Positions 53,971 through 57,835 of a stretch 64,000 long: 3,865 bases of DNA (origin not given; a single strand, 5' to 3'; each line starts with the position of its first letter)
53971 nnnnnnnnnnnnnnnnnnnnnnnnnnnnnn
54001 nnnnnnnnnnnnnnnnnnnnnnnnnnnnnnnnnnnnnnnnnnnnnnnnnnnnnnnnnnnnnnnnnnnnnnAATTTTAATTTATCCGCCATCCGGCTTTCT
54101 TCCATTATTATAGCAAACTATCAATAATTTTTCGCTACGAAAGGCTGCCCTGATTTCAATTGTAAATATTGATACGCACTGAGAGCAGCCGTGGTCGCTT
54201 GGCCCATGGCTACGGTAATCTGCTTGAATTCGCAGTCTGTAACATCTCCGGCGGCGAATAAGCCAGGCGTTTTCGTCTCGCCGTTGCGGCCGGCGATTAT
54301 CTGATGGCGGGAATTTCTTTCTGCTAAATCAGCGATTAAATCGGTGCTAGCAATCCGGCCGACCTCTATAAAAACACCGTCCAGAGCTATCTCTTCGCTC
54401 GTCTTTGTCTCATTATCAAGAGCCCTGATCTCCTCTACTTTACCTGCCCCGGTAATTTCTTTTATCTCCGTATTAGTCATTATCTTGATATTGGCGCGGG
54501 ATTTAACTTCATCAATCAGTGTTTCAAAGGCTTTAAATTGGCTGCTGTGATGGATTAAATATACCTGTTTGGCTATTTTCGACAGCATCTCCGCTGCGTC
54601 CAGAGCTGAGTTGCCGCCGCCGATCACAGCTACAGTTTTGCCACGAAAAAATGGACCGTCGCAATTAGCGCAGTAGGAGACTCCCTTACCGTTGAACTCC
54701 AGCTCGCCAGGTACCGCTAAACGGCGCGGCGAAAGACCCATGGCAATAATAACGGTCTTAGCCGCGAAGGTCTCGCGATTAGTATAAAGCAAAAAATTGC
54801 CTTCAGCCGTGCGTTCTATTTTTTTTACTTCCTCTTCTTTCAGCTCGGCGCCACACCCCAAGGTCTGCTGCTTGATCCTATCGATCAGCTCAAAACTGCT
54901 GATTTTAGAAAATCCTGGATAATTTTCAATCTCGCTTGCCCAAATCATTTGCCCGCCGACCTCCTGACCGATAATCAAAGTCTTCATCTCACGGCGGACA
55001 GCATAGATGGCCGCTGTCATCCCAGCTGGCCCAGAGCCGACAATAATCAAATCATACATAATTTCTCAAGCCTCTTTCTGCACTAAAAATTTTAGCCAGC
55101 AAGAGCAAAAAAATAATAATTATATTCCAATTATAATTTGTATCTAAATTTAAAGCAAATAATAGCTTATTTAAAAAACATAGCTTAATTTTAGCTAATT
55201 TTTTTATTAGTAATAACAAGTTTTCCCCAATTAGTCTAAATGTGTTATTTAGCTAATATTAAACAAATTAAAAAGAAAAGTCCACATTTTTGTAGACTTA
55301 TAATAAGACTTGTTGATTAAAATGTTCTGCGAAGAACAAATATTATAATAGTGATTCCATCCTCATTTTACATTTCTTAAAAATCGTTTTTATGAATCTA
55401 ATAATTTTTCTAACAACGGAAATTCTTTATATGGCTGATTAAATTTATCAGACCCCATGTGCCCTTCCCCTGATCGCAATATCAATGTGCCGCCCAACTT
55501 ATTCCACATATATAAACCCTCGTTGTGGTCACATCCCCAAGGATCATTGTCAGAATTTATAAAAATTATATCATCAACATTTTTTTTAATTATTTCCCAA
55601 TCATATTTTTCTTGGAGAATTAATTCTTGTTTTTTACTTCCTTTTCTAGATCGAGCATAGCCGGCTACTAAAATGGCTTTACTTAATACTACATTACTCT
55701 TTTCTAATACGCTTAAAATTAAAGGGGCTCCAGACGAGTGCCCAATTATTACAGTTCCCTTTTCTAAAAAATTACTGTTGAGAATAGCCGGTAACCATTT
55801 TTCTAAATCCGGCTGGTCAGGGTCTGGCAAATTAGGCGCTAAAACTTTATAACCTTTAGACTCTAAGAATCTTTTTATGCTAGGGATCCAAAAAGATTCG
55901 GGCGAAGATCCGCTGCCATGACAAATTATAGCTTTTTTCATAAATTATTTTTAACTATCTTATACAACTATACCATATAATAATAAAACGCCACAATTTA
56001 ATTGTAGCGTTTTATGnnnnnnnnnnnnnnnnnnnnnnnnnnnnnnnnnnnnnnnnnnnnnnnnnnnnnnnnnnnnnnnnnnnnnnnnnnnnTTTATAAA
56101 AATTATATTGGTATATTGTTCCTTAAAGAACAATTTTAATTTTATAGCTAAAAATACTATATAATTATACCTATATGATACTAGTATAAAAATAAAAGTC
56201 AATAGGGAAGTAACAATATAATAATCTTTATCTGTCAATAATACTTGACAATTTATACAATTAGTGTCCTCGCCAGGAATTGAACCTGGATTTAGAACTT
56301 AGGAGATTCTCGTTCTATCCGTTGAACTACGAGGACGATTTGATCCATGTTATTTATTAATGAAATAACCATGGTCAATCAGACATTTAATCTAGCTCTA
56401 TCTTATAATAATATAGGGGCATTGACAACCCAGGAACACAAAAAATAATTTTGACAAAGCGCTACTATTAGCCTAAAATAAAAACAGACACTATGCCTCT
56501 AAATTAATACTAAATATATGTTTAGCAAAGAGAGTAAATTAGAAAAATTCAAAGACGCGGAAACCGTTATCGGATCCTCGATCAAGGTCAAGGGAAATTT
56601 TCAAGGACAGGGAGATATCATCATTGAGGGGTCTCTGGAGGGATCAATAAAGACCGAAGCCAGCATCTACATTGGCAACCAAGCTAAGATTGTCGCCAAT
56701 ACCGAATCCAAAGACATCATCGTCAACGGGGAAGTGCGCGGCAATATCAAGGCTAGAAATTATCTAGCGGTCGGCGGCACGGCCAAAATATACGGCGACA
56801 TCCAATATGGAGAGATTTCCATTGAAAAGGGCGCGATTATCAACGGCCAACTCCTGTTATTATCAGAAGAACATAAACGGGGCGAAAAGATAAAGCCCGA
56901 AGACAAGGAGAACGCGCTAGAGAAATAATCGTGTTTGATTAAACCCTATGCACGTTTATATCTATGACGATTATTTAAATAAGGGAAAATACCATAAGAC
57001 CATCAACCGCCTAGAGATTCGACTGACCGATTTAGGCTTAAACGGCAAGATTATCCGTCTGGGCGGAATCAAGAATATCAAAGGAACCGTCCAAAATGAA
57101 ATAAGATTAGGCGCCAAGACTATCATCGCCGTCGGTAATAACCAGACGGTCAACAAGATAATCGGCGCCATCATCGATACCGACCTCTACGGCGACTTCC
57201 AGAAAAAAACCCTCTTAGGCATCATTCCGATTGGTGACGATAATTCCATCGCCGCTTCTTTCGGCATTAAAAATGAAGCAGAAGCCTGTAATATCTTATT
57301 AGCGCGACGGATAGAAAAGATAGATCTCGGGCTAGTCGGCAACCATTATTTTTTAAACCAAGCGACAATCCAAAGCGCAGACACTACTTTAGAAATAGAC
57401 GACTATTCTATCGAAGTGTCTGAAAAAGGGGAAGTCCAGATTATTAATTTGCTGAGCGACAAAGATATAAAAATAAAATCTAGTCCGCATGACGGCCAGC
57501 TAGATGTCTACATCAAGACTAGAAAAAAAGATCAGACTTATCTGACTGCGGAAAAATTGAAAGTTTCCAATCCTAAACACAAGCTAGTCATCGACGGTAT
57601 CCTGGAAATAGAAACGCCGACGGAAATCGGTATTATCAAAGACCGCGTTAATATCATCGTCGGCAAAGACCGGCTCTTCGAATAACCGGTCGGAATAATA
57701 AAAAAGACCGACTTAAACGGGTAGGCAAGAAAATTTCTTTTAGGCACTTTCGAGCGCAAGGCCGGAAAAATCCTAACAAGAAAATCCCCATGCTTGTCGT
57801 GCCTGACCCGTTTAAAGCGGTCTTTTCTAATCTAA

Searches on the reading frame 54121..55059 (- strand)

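Call 11: search_protein_families(library=pfam, proteins=[window:54121-55059:-], max_evalue=0.01)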
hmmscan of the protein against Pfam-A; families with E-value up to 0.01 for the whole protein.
window:54121-55059:- (312 aa): 15 families
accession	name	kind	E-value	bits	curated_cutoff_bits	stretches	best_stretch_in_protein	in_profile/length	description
PF07992.20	Pyr_redox_2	-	3.5e-52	178.1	26.1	1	2-288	1-291/291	Pyridine nucleotide-disulphide oxidoreductase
PF13738.12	Pyr_redox_3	-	2.8e-25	89.7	30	1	75-271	101-305/305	Pyridine nucleotide-disulphide oxidoreductase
PF00070.33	Pyr_redox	-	6.8e-14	52.6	22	1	143-212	2-78/82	Pyridine nucleotide-disulphide oxidoreductase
PF03486.20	HI0933_like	-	9.8e-11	42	50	1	3-32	2-31/244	HI0933-like protein Rossmann domain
PF00890.30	FAD_binding_2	-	3.6e-08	33.5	20.4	1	3-42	1-42/414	FAD binding domain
PF12831.13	FAD_oxidored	-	4.2e-08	33.4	27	1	3-38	1-38/416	FAD dependent oxidoreductase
PF13434.12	Lys_Orn_oxgnase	-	2.1e-06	27.5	21.3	0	78-177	118-227/339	L-lysine 6-monooxygenase/L-ornithine 5-monooxygenase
PF01946.23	Thi4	-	4.6e-06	26.5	26.2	1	3-34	19-51/235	Thi4 family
PF01134.28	GIDA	-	8.6e-06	25.5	22.1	1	3-33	1-31/391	Glucose inhibited division protein A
PF13450.12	NAD_binding_8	-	1.8e-05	25.4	21.9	1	6-38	1-35/68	NAD(P)-binding Rossmann-like domain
PF01266.30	DAO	-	7.6e-05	22.8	27.9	0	3-34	1-33/353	FAD dependent oxidoreductase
PF13454.12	NAD_binding_9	-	0.00016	22.1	21.8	0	69-108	114-153/155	FAD-NAD(P)-binding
PF00743.25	FMO-like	-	0.00024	20.1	22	1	115-170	158-213/532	Flavin-binding monooxygenase-like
PF05834.18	Lycopene_cycl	-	0.00075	19.1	23.4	0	3-43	1-47/380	Lycopene cyclase protein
PF01262.27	AlaDh_PNT_C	-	0.0088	15.9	23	0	142-176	30-64/214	Alanine dehydrogenase/PNT, C-terminal domain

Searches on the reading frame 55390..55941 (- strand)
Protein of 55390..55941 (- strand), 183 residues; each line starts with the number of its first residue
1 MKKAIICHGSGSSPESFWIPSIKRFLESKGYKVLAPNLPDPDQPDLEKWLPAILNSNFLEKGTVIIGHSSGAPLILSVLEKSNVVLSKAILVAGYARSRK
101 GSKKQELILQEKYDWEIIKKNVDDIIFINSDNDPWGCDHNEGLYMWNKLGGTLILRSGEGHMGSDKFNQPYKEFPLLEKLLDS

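Call 59: search_protein_families(library=pfam, proteins=[window:55390-55941:-], max_evalue=0.01)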
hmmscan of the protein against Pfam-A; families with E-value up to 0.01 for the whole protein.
window:55390-55941:- (183 aa): 3 families
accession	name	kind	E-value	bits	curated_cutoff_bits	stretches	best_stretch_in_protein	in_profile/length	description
PF06821.19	Ser_hydrolase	-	1.7e-14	54.5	22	1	5-179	2-168/172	Serine hydrolase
PF12697.13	Abhydrolase_6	-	1.3e-06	29.7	26.3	1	5-99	2-99/217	Alpha/beta hydrolase family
PF00561.26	Abhydrolase_1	-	4.1e-05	23.8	25.8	1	5-94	4-102/245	alpha/beta hydrolase fold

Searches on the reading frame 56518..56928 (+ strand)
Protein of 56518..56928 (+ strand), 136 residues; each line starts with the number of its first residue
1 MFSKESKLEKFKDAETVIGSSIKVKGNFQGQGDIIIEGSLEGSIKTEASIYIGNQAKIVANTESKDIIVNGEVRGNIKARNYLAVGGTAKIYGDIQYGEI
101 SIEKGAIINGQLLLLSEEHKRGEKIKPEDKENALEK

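Call 59: search_protein_families(library=pfam, proteins=[window:56518-56928:+], max_evalue=0.01)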
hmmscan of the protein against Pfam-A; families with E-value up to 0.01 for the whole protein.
window:56518-56928:+ (136 aa): 1 family
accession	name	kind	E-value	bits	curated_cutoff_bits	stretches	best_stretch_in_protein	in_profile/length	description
PF04519.19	Bactofilin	-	1.5e-24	86.5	27.9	1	16-112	1-97/98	Polymer-forming cytoskeletal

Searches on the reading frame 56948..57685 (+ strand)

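Call 59: search_protein_families(library=pfam, proteins=[window:56948-57685:+], max_evalue=0.01)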
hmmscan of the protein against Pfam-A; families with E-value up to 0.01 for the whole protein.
window:56948-57685:+ (245 aa): 1 family
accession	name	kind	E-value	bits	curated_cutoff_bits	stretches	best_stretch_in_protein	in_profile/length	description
PF00781.29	DAGK_cat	-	4e-09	36.6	23.6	1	11-129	11-124/125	Diacylglycerol kinase catalytic domain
